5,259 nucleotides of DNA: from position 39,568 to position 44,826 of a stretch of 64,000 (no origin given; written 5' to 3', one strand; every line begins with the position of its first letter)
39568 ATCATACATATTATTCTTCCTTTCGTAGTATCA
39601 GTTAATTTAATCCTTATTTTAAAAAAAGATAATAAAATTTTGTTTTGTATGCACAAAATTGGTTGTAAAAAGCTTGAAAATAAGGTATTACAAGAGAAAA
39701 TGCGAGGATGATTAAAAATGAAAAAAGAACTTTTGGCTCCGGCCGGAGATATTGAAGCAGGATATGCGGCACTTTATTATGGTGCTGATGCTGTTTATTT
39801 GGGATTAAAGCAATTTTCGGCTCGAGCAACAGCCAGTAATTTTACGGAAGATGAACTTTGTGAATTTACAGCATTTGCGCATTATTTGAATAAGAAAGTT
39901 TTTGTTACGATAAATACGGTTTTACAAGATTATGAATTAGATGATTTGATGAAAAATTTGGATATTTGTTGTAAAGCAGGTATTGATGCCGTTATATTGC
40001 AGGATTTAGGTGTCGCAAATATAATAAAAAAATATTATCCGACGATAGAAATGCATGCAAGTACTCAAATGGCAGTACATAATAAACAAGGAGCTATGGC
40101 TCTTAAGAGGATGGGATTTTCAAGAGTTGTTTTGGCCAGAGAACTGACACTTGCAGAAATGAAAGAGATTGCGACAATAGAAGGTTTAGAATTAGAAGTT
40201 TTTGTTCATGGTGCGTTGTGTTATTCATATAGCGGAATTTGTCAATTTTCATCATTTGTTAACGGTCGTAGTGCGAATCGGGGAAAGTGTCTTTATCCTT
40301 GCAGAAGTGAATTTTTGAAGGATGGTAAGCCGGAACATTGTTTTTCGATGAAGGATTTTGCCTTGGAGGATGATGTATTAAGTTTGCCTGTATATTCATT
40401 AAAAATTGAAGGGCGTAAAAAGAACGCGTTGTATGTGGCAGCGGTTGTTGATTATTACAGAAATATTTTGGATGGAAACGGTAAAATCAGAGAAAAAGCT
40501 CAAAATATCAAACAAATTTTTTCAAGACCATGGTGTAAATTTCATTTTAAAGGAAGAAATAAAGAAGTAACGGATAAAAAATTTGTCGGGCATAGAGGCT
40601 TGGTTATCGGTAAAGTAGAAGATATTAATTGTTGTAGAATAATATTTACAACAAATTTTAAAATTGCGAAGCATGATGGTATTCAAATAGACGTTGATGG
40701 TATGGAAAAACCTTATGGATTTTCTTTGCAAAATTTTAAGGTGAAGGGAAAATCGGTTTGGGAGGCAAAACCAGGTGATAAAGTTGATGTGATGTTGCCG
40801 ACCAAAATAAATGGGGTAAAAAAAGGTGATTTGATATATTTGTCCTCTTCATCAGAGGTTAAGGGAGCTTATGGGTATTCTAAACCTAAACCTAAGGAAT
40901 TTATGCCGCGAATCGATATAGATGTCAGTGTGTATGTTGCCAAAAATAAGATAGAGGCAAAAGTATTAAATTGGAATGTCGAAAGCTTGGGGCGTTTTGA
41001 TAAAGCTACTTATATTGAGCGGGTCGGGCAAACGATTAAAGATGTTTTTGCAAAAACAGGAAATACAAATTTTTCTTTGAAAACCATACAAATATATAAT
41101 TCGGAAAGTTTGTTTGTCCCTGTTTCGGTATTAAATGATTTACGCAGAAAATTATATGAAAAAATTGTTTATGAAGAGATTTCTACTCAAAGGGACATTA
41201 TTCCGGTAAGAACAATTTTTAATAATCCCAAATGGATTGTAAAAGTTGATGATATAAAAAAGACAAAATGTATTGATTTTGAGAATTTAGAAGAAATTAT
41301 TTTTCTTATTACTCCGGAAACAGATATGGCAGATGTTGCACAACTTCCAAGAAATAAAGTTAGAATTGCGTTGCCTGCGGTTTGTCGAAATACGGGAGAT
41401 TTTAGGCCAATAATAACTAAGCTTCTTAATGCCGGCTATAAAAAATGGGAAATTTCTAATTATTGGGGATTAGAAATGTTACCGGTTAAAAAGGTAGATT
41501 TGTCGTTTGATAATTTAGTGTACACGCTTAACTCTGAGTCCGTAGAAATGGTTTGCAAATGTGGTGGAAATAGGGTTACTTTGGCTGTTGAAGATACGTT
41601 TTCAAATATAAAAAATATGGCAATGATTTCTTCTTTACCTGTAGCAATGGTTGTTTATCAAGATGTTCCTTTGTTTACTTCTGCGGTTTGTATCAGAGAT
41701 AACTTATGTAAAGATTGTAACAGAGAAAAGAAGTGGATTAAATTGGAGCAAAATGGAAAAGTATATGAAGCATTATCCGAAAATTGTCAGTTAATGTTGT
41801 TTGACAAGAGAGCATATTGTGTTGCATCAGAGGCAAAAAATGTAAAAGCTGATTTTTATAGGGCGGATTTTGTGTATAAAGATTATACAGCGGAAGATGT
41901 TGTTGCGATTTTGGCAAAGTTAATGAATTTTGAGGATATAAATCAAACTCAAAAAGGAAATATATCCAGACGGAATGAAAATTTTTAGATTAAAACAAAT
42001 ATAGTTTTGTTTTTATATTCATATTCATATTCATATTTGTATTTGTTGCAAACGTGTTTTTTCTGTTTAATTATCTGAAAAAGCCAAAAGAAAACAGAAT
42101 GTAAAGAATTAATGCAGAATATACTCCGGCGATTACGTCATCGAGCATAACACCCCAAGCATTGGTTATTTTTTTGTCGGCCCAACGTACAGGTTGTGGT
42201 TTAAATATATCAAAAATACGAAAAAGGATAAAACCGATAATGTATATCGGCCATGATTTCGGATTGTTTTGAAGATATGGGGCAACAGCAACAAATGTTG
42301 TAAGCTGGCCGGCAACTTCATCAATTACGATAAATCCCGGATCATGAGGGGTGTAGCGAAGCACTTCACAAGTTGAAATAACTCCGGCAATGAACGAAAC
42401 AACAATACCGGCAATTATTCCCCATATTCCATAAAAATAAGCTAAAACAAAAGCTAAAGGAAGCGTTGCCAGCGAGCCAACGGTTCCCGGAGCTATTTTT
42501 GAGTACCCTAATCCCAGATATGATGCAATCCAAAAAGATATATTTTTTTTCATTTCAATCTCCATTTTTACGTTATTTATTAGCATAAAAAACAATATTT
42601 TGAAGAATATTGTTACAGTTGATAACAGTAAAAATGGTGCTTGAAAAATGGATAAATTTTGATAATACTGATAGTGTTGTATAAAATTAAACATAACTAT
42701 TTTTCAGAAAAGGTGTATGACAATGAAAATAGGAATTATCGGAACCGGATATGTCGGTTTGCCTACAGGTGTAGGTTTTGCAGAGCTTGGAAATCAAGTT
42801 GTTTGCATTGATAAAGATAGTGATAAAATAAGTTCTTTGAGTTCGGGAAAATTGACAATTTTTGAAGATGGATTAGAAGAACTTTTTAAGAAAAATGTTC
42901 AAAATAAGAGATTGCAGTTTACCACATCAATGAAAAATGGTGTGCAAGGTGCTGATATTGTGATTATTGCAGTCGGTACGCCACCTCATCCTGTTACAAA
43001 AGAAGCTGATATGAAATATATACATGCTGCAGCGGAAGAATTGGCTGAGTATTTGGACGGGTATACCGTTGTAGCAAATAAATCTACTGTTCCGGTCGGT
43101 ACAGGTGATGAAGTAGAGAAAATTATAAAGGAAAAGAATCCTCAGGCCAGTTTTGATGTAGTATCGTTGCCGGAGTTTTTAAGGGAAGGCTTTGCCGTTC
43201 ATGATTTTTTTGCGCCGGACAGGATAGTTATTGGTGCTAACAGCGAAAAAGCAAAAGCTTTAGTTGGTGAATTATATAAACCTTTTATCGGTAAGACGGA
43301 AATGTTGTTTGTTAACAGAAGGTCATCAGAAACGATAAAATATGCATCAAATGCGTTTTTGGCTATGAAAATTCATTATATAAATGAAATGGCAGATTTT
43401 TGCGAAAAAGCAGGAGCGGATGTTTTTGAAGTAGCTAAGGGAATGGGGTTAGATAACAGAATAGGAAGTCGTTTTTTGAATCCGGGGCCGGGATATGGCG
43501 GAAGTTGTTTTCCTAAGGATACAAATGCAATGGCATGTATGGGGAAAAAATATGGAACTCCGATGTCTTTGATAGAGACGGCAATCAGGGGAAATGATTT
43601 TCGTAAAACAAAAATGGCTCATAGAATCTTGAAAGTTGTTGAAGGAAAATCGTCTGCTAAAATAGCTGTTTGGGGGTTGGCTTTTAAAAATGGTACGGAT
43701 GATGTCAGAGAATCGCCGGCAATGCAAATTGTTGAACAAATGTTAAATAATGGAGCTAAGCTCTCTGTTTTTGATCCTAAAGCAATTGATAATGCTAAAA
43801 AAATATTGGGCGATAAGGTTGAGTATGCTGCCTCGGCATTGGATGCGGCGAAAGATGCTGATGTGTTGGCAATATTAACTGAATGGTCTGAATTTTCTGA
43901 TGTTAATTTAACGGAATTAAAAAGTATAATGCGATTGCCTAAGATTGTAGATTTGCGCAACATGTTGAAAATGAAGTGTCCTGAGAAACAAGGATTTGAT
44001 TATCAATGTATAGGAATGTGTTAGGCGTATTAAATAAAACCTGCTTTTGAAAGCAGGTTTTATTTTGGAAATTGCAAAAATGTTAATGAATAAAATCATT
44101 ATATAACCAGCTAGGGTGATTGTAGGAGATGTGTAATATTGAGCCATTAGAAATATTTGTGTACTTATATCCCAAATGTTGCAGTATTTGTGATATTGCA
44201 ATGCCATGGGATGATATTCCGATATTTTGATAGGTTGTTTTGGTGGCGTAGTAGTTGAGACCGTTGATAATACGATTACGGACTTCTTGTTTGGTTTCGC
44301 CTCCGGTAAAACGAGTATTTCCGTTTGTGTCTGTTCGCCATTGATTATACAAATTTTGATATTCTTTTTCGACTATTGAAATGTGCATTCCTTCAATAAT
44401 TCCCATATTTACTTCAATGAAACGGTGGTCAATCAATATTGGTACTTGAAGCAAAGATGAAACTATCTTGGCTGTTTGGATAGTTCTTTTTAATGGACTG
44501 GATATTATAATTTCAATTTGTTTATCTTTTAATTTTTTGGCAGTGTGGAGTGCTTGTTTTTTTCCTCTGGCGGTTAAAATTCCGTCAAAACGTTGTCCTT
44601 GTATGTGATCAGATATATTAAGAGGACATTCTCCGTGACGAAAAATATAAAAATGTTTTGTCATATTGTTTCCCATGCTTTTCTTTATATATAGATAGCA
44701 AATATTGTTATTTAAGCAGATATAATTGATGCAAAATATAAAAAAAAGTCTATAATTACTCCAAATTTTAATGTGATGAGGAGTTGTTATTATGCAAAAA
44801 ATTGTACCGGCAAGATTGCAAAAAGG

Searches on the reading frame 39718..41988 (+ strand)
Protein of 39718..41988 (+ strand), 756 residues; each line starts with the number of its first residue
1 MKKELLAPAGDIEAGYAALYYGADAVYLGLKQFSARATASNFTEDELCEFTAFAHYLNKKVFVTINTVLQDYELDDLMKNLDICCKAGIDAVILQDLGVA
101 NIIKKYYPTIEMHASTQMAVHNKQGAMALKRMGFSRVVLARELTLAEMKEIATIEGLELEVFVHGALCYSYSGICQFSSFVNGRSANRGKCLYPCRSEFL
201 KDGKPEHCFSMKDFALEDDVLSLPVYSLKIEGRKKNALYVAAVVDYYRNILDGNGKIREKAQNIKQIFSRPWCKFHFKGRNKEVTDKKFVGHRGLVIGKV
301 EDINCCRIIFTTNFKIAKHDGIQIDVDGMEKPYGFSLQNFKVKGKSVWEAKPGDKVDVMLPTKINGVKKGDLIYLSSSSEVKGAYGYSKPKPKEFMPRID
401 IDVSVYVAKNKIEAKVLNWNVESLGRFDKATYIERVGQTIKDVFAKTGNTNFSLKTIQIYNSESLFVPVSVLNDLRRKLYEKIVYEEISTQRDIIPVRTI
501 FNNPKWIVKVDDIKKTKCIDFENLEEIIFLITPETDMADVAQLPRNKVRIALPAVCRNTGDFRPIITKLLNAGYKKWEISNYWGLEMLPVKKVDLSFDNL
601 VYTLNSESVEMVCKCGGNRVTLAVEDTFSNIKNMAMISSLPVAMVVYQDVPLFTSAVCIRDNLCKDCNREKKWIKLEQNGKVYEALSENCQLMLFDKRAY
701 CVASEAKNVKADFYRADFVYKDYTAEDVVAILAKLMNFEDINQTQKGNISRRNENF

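Call 29: search_protein_families(library=pfam, proteins=[window:39718-41988:+], max_evalue=0.00001)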
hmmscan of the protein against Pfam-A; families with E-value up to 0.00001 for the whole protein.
window:39718-41988:+ (756 aa): 2 families
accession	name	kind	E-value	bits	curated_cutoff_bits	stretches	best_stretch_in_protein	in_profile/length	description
PF01136.24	Peptidase_U32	-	1.4e-62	211.4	22.4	1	75-281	2-231/233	Peptidase family U32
PF12392.13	DUF3656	-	1.5e-12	48.6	22.1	1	398-483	24-104/109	Collagenase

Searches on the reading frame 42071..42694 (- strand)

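Call 29: search_protein_families(library=pfam, proteins=[window:42071-42694:-], max_evalue=0.00001)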
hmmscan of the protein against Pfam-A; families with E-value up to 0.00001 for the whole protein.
window:42071-42694:- (207 aa): 1 family
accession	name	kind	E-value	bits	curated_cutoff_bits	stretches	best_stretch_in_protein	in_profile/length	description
PF04608.18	PgpA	-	6.6e-39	133.5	28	1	55-200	1-140/141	Phosphatidylglycerophosphatase A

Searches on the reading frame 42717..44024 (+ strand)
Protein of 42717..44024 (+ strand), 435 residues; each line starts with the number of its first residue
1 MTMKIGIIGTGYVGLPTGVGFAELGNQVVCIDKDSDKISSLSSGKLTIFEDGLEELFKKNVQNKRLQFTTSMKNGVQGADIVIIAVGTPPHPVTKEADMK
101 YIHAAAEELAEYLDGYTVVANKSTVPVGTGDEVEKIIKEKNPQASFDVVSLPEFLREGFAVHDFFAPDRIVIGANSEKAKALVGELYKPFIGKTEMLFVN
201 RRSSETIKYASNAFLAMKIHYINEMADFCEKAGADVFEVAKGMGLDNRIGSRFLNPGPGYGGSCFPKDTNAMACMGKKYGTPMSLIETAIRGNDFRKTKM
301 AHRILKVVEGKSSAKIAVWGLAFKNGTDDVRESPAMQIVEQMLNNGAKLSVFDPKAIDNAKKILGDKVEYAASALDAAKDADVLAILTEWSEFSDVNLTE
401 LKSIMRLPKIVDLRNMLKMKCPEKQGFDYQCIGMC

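Call 29: search_protein_families(library=pfam, proteins=[window:42717-44024:+], max_evalue=0.00001)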
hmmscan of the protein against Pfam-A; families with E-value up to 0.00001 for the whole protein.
window:42717-44024:+ (435 aa): 5 families
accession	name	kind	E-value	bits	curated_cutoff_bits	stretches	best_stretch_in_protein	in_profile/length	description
PF03721.20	UDPG_MGDP_dh_N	-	1.6e-65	220.7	27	1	3-185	1-186/187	UDP-glucose/GDP-mannose dehydrogenase family, NAD binding domain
PF00984.24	UDPG_MGDP_dh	-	1.2e-34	118.7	25.4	1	202-294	1-93/94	UDP-glucose/GDP-mannose dehydrogenase family, central domain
PF03720.21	UDPG_MGDP_dh_C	-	4.6e-33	114.1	30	1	317-418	1-102/103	UDP-glucose/GDP-mannose dehydrogenase family, UDP binding domain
PF03807.23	F420_oxidored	-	1.2e-06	29.5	21.6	0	4-87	1-68/94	NADP oxidoreductase coenzyme F420-dependent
PF03446.21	NAD_binding_2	-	2.2e-06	28.2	21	0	4-141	1-111/161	NAD binding domain of 6-phosphogluconate dehydrogenase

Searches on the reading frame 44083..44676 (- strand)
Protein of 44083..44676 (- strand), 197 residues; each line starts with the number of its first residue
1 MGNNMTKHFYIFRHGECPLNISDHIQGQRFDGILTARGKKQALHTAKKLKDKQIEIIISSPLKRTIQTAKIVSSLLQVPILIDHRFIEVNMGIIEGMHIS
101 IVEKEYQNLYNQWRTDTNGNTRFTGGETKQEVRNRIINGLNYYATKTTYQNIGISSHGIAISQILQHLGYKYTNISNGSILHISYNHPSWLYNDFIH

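Call 29: search_protein_families(library=pfam, proteins=[window:44083-44676:-], max_evalue=0.00001)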
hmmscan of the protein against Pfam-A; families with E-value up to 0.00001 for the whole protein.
window:44083-44676:- (197 aa): 1 family
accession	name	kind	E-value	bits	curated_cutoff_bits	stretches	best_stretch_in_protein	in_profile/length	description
PF00300.27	His_Phos_1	-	4.5e-36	124.8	21.7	1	10-190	2-186/194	Histidine phosphatase superfamily (branch 1)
